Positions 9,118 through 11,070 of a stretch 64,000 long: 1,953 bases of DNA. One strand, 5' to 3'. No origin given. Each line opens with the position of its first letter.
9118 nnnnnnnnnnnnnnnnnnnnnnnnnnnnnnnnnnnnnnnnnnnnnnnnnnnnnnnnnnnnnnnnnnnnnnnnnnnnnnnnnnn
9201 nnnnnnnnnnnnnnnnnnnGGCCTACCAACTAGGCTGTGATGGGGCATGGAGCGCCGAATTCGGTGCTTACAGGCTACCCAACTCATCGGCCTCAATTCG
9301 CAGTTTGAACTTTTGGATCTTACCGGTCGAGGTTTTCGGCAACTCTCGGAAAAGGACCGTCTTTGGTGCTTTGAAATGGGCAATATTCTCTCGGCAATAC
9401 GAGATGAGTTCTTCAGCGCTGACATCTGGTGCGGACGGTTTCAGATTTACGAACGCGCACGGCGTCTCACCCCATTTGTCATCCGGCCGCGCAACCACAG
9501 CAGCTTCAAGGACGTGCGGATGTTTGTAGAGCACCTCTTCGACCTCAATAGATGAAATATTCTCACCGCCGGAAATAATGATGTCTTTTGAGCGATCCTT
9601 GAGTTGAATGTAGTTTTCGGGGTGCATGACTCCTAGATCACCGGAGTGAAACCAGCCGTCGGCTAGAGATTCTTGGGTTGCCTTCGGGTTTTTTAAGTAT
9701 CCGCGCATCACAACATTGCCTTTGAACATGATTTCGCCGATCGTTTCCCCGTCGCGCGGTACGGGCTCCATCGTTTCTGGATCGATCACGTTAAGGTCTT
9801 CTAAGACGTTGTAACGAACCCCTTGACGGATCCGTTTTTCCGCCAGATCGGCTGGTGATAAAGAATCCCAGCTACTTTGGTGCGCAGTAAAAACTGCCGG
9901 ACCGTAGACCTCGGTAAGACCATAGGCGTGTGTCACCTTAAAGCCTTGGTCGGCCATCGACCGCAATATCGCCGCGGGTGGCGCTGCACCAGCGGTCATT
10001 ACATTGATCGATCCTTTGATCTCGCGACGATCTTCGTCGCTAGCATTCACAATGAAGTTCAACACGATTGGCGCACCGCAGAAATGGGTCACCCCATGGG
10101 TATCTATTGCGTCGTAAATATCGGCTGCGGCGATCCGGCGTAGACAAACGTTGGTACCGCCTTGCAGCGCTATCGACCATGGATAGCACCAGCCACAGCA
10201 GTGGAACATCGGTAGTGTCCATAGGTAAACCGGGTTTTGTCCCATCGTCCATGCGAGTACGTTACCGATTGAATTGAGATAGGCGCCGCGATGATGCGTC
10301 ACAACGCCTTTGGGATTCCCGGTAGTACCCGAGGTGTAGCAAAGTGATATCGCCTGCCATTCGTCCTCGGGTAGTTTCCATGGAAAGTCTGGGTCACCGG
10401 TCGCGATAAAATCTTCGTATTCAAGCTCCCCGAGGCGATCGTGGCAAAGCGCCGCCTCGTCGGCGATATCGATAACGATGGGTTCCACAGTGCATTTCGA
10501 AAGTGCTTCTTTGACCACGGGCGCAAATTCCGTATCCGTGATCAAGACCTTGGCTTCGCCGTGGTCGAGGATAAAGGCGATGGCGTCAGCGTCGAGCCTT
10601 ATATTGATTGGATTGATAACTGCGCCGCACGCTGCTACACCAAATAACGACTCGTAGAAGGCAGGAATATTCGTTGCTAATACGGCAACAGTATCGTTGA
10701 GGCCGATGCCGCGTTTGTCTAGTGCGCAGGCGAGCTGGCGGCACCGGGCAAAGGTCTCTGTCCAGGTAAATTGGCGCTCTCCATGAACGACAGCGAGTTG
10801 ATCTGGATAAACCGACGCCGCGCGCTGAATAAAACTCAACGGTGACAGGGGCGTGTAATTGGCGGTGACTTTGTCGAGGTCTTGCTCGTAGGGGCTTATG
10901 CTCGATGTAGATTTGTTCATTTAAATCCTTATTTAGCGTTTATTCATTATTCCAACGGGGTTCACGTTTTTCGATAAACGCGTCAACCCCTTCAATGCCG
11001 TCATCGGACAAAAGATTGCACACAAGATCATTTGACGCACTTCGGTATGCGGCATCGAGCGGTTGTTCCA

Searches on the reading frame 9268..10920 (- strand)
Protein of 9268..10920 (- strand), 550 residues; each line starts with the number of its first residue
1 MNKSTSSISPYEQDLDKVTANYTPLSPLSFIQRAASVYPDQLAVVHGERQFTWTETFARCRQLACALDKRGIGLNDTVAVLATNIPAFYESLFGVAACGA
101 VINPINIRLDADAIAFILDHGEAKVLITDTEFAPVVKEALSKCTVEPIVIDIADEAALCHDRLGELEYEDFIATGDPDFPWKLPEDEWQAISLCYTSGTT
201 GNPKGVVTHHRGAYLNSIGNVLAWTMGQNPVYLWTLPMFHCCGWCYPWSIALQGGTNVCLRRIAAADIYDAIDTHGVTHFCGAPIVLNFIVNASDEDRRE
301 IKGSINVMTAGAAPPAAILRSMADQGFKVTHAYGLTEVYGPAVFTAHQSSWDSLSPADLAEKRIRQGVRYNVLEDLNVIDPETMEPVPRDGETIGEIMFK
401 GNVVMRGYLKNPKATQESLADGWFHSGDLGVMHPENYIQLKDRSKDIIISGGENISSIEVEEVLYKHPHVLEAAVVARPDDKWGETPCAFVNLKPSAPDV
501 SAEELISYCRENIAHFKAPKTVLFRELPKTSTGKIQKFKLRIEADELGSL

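Call 6: search_protein_families(library=pfam, proteins=[window:9268-10920:-], max_evalue=0.01)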
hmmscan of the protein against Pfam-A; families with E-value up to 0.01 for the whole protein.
window:9268-10920:- (550 aa): 3 families
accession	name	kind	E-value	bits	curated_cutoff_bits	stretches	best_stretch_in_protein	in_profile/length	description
PF00501.34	AMP-binding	-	4.5e-77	259.9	29.9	1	32-409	2-384/384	AMP-binding enzyme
PF13193.12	AMP-binding_C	-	1.7e-22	80.5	24.5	1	459-534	1-76/76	AMP-binding enzyme C-terminal domain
PF00547.23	Urease_gamma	-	0.0012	19.6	23.9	0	357-405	17-64/99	Urease, gamma subunit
